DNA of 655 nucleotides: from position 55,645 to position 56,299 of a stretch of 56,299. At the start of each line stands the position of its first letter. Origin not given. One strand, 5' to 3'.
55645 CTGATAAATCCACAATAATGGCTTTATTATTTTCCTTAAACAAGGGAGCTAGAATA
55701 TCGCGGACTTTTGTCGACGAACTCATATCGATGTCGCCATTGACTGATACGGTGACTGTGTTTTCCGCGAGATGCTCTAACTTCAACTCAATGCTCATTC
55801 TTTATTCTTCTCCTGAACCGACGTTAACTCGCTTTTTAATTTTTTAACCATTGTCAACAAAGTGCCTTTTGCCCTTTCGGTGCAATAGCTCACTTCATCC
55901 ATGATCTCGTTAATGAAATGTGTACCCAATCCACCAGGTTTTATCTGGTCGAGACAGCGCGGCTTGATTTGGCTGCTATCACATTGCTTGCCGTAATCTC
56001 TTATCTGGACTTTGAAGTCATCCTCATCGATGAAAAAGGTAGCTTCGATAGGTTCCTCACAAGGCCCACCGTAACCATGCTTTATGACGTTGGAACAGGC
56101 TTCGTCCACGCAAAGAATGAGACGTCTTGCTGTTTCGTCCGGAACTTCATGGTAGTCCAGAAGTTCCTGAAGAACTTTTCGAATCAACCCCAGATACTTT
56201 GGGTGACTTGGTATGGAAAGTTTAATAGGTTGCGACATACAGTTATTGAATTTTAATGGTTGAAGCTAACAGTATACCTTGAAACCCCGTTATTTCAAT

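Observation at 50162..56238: Partner-switching kinase/STAS pair built into an Mla lipid-transport operon that continues into a TPR lipoprotein and a GT-C membrane protein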

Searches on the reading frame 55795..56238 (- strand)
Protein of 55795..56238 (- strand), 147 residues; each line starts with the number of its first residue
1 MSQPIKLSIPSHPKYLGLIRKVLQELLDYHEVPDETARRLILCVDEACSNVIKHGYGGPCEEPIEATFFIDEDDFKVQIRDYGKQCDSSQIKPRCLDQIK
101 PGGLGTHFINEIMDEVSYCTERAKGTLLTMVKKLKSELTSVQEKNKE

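Call 3: search_protein_families(library=pfam, proteins=[window:55795-56238:-], max_evalue=0.01)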
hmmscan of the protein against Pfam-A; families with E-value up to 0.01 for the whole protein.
window:55795-56238:- (147 aa): 2 families
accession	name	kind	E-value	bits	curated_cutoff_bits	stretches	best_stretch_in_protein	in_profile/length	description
PF13581.12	HATPase_c_2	-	4.1e-27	95.1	27.4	1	9-132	1-127/127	Histidine kinase-like ATPase domain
PF02518.31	HATPase_c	-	2.1e-05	25.3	26.4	1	37-132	3-107/111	Histidine kinase-, DNA gyrase B-, and HSP90-like ATPase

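Call 4: search_protein_families(library=ncbifam, proteins=[window:55795-56238:-], max_evalue=0.01)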
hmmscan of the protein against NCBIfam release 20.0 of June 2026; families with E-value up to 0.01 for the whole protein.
window:55795-56238:- (147 aa): 4 families
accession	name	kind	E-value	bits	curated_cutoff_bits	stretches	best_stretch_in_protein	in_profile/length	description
NF003144.0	PRK04069.1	equivalog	3.6e-18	65.5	145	1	3-139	6-148/161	anti-sigma B factor RsbW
TIGR01924.1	rsbW_low_gc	equivalog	6.3e-16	58.2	155.05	1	3-137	6-146/159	anti-sigma B factor RsbW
TIGR01925.2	spIIAB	equivalog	6.5e-12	45.5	135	1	5-134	3-136/137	anti-sigma F factor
NF041045.1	RsbA_anti_sig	subfamily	1.4e-07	31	210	1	12-129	187-299/303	anti-sigma factor RsbA family regulatory protein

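Call 5: find_encoding_contigs(protein=window:55795-56238:-, flank=10000, max_places=8)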
Protein window:55795-56238:- (147 aa): no gene with exactly this product is on record in the collection.

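Call 9: find_homologous_proteins(query=window:55795-56238:-, max_evalue=0.00001)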
Query window:55795-56238:- (147 aa): 797 proteins with E <= 0.00001 among 809 candidates; the best 120 are listed.
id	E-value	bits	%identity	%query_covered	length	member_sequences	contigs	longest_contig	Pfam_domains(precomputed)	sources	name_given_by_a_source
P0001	6.4e-86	304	91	100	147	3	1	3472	PF13581.13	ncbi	-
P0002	1.3e-85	303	91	100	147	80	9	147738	PF13581.13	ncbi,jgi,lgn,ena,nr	ncbi:MAG: ATP-binding protein [Nitrospinae bacterium]|nr:ATP-binding protein [Nitrospinota bacterium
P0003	2.0e-85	302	90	100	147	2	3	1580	PF13581.13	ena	-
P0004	2.9e-84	298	89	100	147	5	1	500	PF13581.13,PF02518.32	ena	-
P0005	1.8e-82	293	88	99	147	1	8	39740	PF13581.13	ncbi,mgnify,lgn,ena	mgnify:FL=1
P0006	6.9e-81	287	86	99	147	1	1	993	PF13581.13,PF02518.32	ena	-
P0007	5.2e-80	285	86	99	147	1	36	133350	PF13581.13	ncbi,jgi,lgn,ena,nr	ncbi:MAG: ATP-binding protein [Nitrospina sp.]|jgi:anti-sigma regulatory factor (Ser/Thr protein kin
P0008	1.8e-79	283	85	99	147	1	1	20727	PF13581.13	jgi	jgi:anti-sigma regulatory factor (Ser/Thr protein kinase)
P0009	1.9e-79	283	84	99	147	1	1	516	PF13581.13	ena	-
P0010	2.6e-79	282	85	99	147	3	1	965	PF13581.13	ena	-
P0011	5.5e-79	281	85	99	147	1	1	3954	PF13581.13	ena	-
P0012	4.3e-78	278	84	99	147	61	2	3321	PF13581.13,PF02518.32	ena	-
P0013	8.9e-78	277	82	99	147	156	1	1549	PF13581.13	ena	-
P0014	2.3e-77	276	85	99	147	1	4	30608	PF13581.13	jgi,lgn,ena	-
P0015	4.3e-77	275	84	99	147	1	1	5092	PF13581.13,PF02518.32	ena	-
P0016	8.5e-77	274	84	99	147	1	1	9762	PF13581.13,PF02518.32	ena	-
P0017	1.1e-76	274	84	99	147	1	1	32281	PF13581.13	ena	-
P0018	1.3e-76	274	82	99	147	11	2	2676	PF13581.13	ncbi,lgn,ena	-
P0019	1.5e-76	273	84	99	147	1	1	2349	PF13581.13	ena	-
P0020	2.1e-76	273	83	100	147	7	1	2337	PF13581.13,PF02518.32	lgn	-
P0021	2.5e-76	273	81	99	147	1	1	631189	PF13581.13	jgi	jgi:anti-sigma regulatory factor (Ser/Thr protein kinase)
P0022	3.8e-76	272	82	99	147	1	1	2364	PF13581.13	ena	-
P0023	1.5e-75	270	84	100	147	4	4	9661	PF13581.13,PF02518.32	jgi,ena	-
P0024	1.5e-75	270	85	99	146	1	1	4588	PF13581.13,PF02518.32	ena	-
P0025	2.0e-75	270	83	98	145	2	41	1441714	PF13581.13,PF02518.32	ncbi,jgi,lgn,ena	jgi:anti-sigma regulatory factor (Ser/Thr protein kinase)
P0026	2.8e-75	269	81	99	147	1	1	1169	PF13581.13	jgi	-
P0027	3.5e-75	269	81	99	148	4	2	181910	PF13581.13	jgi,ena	jgi:anti-sigma regulatory factor (Ser/Thr protein kinase)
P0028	4.0e-75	269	83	99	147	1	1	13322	PF13581.13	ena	-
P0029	1.0e-74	267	82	99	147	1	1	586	PF13581.13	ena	-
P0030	1.0e-74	267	82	99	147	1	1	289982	PF13581.13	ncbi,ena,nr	ncbi:MAG: ATP-binding protein [Nitrospinae bacterium]|nr:ATP-binding protein [Nitrospinota bacterium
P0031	1.1e-74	267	79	99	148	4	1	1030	PF13581.13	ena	-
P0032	1.2e-74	267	81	99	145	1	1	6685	PF13581.13,PF02518.32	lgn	-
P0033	1.4e-74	267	80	99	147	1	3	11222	PF13581.13,PF02518.32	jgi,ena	jgi:phosphoserine phosphatase RsbU/P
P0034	1.4e-74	267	81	99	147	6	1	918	PF13581.13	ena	-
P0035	1.9e-74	267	82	99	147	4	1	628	PF13581.13,PF02518.32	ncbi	-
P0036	2.0e-74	267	82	99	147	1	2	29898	PF13581.13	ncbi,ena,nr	ncbi:MAG: ATP-binding protein [Nitrospinae bacterium]|nr:ATP-binding protein [Nitrospinota bacterium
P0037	2.7e-74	266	82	99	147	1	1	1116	PF13581.13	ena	-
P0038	3.0e-74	266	79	99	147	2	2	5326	PF13581.13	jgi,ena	jgi:phosphoserine phosphatase RsbU/P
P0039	3.5e-74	266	89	91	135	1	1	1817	PF13581.13,PF02518.32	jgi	jgi:anti-sigma regulatory factor (Ser/Thr protein kinase)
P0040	3.7e-74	266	82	99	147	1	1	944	PF13581.13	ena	-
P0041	9.1e-74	264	80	99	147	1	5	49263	PF13581.13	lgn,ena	-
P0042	3.9e-73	262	81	98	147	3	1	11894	PF13581.13,PF02518.32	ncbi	-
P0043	4.2e-73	262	81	98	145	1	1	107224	PF13581.13,PF02518.32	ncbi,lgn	-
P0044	5.8e-73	262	79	99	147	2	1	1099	PF13581.13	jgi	jgi:anti-sigma regulatory factor (Ser/Thr protein kinase)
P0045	6.1e-73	262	78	99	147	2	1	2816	PF13581.13,PF02518.32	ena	-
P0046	1.1e-72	261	80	98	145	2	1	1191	PF13581.13,PF02518.32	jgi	-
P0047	1.2e-72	261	81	99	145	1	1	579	PF13581.13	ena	-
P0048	5.3e-72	259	81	99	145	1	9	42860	PF13581.13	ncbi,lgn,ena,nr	ncbi:MAG: ATP-binding protein [Nitrospinae bacterium]|nr:ATP-binding protein [Nitrospinota bacterium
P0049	2.7e-71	256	79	99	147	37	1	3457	PF13581.13,PF02518.32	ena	-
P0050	7.5e-69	248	79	99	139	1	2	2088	PF13581.13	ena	-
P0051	8.7e-69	248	78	99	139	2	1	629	PF13581.13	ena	-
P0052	4.4e-66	239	79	96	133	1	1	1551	PF13581.13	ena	-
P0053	6.6e-66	239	79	90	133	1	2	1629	PF13581.13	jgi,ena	-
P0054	3.0e-65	237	82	88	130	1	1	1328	PF13581.13,PF02518.32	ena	-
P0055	4.4e-65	236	71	100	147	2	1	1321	PF13581.13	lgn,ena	-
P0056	6.3e-65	236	80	90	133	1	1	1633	PF13581.13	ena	-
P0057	2.2e-62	227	72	99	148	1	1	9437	PF13581.13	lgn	-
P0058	2.2e-61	224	91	75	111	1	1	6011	PF13581.13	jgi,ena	jgi:anti-sigma regulatory factor (Ser/Thr protein kinase)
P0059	1.4e-60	222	67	100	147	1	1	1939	PF13581.13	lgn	-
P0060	4.3e-59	217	76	88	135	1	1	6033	PF13581.13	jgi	jgi:anti-sigma regulatory factor (Ser/Thr protein kinase)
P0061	5.3e-59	216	65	100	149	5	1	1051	PF13581.13,PF02518.32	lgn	-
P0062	3.4e-58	214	68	95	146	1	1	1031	PF13581.13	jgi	-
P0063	1.4e-57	212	79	86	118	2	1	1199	PF13581.13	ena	-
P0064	1.8e-57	212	65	95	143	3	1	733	PF13581.13,PF02518.32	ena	-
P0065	2.5e-57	211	83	74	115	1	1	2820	PF13581.13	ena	-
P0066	7.3e-57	210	83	77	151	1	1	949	PF13581.13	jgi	jgi:anti-sigma regulatory factor (Ser/Thr protein kinase)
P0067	9.3e-57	209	65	99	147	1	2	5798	PF13581.13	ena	-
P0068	7.3e-56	206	66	95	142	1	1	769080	PF13581.13,PF02518.32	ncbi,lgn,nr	ncbi:MAG: hypothetical protein NPINA01_16760 [Nitrospinaceae bacterium]|nr:MAG: hypothetical protein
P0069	1.2e-55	206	66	91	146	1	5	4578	PF13581.13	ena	-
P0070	1.2e-55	206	81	80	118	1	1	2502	PF13581.13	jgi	jgi:phosphoserine phosphatase RsbU/P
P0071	1.9e-55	205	91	67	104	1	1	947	PF13581.13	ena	-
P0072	3.0e-55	204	68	91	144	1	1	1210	PF13581.13,PF02518.32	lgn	-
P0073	4.3e-55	204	64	98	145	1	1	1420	PF13581.13,PF02518.32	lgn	-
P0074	6.0e-55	203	68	93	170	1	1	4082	PF13581.13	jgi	jgi:anti-sigma regulatory factor (Ser/Thr protein kinase)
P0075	6.3e-55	203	66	90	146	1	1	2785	PF13581.13,PF02518.32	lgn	-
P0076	6.9e-55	203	62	99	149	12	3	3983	PF13581.13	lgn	-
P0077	1.1e-54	202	62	96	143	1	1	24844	PF13581.13,PF02518.32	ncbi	-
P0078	8.1e-54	200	64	95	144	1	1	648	PF13581.13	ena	-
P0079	8.2e-54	200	61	95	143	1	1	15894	PF13581.13,PF02518.32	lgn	-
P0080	8.3e-54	200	62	100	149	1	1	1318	PF13581.13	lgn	-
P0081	1.1e-53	199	65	90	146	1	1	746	PF13581.13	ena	-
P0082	1.3e-53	199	61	100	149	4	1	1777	PF13581.13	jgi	jgi:anti-sigma regulatory factor (Ser/Thr protein kinase)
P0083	2.1e-53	198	66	90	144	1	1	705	PF13581.13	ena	-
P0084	2.5e-53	198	61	99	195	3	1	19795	PF13581.13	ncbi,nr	ncbi:MAG: hypothetical protein COV67_14955 [Nitrospinae bacterium CG11_big_fil_rev_8_21_14_0_20_56_8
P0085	2.7e-53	198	65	97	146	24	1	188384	PF13581.13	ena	-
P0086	3.2e-53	198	61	98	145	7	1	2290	PF13581.13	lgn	-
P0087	5.5e-53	197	63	97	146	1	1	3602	PF13581.13,PF02518.32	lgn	-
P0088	7.3e-53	197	64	98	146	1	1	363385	PF13581.13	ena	-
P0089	1.1e-52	196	64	93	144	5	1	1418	PF13581.13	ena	-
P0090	1.3e-52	196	59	100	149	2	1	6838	PF13581.13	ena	-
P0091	1.3e-52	196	64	97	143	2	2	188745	PF13581.13,PF02518.32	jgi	jgi:anti-sigma regulatory factor (Ser/Thr protein kinase)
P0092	2.6e-52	195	60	99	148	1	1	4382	PF13581.13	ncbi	-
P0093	3.1e-52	195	64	94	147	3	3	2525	PF13581.13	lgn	-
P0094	4.5e-52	194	61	99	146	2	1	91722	PF13581.13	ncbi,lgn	-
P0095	4.5e-52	194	60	100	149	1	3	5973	PF13581.13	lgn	-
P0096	4.8e-52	194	65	98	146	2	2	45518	PF13581.13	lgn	-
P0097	7.7e-52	193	60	99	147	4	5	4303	PF13581.13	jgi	jgi:anti-sigma regulatory factor (Ser/Thr protein kinase)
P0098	9.2e-52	193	60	98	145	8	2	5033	PF13581.13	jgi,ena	-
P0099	9.3e-52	193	64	92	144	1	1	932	PF13581.13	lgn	-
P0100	1.0e-51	193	63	98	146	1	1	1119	PF13581.13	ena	-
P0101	1.0e-51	193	60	99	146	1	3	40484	PF13581.13,PF02518.32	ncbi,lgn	ncbi:MAG: ATP-binding protein [Nitrospinaceae bacterium]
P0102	1.2e-51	193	62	100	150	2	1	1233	PF13581.13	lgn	-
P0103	1.3e-51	193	65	92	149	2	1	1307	PF13581.13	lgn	-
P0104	1.5e-51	192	63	98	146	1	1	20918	PF13581.13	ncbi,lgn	-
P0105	1.6e-51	192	63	92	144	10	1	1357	PF13581.13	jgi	jgi:anti-sigma regulatory factor (Ser/Thr protein kinase)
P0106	2.4e-51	192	63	92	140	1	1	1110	PF13581.13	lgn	-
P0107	2.7e-51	191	62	99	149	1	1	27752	PF13581.13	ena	-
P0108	2.8e-51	191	63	92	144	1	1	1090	PF13581.13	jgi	jgi:anti-sigma regulatory factor (Ser/Thr protein kinase)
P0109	3.9e-51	191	58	98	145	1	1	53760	PF13581.13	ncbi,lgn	-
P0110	3.9e-51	191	60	93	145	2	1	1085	PF13581.13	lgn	-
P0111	4.1e-51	191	59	98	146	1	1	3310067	PF13581.13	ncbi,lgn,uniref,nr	ncbi:MAG: ATP-binding protein [Candidatus Nitrohelix vancouverensis]|uniref:ATP-binding protein n=1 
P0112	4.2e-51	191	60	100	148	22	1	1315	PF13581.13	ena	-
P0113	9.8e-51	190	60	99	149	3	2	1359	PF13581.13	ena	-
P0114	1.3e-50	189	58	99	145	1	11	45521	PF13581.13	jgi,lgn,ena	-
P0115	1.3e-50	189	63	95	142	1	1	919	PF13581.13,PF02518.32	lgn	-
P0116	1.6e-50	189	64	95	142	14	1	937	PF13581.13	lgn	-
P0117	2.6e-50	188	63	99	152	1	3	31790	PF13581.13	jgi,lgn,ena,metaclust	metaclust:\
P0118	2.9e-50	188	62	90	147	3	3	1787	PF13581.13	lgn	-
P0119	4.9e-50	187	74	78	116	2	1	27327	PF13581.13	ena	-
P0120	5.6e-50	187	59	98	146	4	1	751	PF13581.13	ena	-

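Call 10: find_encoding_contigs(protein=P0002, flank=10000, max_places=3)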
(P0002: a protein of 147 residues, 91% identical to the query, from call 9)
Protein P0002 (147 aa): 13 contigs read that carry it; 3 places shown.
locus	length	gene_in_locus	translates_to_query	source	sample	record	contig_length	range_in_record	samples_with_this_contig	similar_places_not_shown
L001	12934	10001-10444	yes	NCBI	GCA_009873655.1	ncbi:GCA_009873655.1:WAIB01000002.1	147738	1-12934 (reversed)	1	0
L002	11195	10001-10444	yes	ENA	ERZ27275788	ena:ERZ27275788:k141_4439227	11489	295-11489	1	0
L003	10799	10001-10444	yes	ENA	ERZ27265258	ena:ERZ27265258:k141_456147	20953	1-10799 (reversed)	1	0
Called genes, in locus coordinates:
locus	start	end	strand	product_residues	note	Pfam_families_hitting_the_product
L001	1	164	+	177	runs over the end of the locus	-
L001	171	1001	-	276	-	PF02621:VitK2_biosynth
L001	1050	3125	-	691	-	PF03030:H_PPase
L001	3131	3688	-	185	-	PF01195:Pept_tRNA_hydro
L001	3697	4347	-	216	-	PF01386:Ribosomal_L25p, PF14693:Ribosomal_TL5_C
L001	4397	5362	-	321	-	PF13793:Pribosyltran_N, PF00156:Pribosyltran, PF14572:Pribosyl_synth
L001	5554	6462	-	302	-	PF00288:GHMP_kinases_N, PF08544:GHMP_kinases_C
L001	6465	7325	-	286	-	PF14125:DUF4292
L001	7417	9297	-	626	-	PF13432:TPR_16, PF14559:TPR_19, PF12895:ANAPC3, PF13414:TPR_11 (weak), PF14559:TPR_19 (weak), PF13432:TPR_16, PF14559:TPR_19 (weak), PF23914:TPR_CcmH_CycH, +29 more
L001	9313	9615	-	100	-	PF05258:DciA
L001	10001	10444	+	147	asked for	PF13581:HATPase_c_2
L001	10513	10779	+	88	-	PF01740:STAS, PF13466:STAS_2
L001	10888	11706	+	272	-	PF02405:MlaE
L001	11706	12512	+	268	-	PF00005:ABC_tran, PF13304:AAA_21 (faint)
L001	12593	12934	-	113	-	?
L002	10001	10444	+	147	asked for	PF13581:HATPase_c_2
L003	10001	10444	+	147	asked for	PF13581:HATPase_c_2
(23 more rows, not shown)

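Call 11: find_encoding_contigs(protein=P0111, flank=10000, max_places=2)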
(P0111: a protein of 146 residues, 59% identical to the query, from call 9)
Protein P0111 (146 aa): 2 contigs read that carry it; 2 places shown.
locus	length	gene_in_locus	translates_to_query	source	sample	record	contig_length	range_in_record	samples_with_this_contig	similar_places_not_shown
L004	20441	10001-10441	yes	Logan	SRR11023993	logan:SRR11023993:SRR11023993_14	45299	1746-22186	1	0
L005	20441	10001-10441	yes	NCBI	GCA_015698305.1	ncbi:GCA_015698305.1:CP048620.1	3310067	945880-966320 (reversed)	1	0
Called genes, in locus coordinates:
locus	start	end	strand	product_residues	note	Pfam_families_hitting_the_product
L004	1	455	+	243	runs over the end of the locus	-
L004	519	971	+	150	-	PF04343:DUF488, PF22751:DUF488-N3a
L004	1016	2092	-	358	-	PF00512:HisKA, PF02518:HATPase_c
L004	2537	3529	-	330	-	PF13439:Glyco_transf_4, PF13579:Glyco_trans_4_4, PF20706:GT4-conflict, PF00534:Glycos_transf_1, PF13692:Glyco_trans_1_4, PF13524:Glyco_trans_1_2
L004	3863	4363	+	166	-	PF04461:YajQ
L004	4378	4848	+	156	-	-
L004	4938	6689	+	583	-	PF27177:BamI_lipocalin (weak), PF13583:Reprolysin_4, PF13688:Reprolysin_5, PF13582:Reprolysin_3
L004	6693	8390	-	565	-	-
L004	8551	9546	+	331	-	PF03150:CCP_MauG, PF00034:Cytochrom_C (faint)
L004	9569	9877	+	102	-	-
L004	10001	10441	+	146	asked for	PF13581:HATPase_c_2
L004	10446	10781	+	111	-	PF01740:STAS, PF13466:STAS_2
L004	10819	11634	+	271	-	PF02405:MlaE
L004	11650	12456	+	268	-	PF00005:ABC_tran, PF13304:AAA_21 (faint)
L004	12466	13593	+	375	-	PF02470:MlaD, PF11887:Mce4_CUP1 (weak)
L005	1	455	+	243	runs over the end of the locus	-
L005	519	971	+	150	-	PF04343:DUF488, PF22751:DUF488-N3a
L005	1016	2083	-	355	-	PF00512:HisKA, PF02518:HATPase_c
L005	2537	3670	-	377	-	PF13439:Glyco_transf_4, PF13579:Glyco_trans_4_4, PF20706:GT4-conflict, PF00534:Glycos_transf_1, PF13692:Glyco_trans_1_4, PF13524:Glyco_trans_1_2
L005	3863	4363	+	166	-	PF04461:YajQ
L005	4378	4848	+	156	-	-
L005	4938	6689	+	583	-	PF27177:BamI_lipocalin (weak), PF13583:Reprolysin_4, PF13688:Reprolysin_5, PF13582:Reprolysin_3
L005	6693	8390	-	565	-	-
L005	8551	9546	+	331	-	PF03150:CCP_MauG, PF00034:Cytochrom_C (faint)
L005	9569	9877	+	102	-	-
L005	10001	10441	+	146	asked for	PF13581:HATPase_c_2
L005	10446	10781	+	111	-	PF01740:STAS, PF13466:STAS_2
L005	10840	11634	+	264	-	PF02405:MlaE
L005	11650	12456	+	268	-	PF00005:ABC_tran, PF13304:AAA_21 (faint)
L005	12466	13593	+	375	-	PF02470:MlaD, PF11887:Mce4_CUP1 (weak)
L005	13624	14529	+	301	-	PF13431:TPR_17 (faint), PF09976:TPR_21, PF13414:TPR_11 (weak), PF14559:TPR_19 (weak), PF13432:TPR_16 (weak), PF14559:TPR_19 (weak), PF23914:TPR_CcmH_CycH (weak), PF14559:TPR_19 (weak), +11 more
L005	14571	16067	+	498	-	PF26314:MptA_B_family (weak)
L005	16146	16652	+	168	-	-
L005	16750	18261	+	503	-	PF07719:TPR_2 (faint), PF00515:TPR_1 (faint)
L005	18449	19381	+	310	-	PF01073:3Beta_HSD, PF01370:Epimerase, PF02719:Polysacc_synt_2, PF04321:RmlD_sub_bind, PF05368:NmrA, PF13460:NAD_binding_10, PF16363:GDP_Man_Dehyd, PF07993:NAD_binding_4 (weak)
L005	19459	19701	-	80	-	-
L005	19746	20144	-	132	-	PF03646:FlaG (weak)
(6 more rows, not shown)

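Call 12: find_encoding_contigs(protein=P0068, flank=10000, max_places=2)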
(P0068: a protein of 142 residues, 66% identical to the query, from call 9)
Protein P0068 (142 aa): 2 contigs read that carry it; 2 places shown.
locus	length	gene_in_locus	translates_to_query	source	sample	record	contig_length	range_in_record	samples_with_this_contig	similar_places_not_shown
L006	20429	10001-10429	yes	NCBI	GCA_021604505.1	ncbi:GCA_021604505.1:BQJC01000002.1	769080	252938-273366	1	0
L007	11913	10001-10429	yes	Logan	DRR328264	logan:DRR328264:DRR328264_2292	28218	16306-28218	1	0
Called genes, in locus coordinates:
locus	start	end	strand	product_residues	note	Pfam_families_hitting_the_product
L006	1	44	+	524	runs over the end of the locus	-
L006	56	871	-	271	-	PF02621:VitK2_biosynth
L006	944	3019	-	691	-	PF03030:H_PPase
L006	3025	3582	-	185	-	PF01195:Pept_tRNA_hydro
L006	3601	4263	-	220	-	-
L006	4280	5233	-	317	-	PF13793:Pribosyltran_N, PF00156:Pribosyltran, PF14572:Pribosyl_synth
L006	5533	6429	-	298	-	PF00288:GHMP_kinases_N, PF08544:GHMP_kinases_C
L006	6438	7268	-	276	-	PF14125:DUF4292 (weak)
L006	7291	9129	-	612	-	PF06552:TOM20_plant (faint), PF12569:NatA_aux_su (faint), PF14559:TPR_19 (weak), PF13424:TPR_12 (weak), PF14559:TPR_19, PF25063:ARM_TT21_C (weak), PF07719:TPR_2 (weak), PF13432:TPR_16 (weak), +22 more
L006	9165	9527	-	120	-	PF05258:DciA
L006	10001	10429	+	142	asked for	PF13581:HATPase_c_2, PF02518:HATPase_c (faint)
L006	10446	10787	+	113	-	PF01740:STAS, PF13466:STAS_2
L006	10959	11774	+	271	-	PF02405:MlaE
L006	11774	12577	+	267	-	PF00005:ABC_tran, PF13304:AAA_21 (faint)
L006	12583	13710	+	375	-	PF02470:MlaD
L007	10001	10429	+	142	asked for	PF13581:HATPase_c_2, PF02518:HATPase_c (faint)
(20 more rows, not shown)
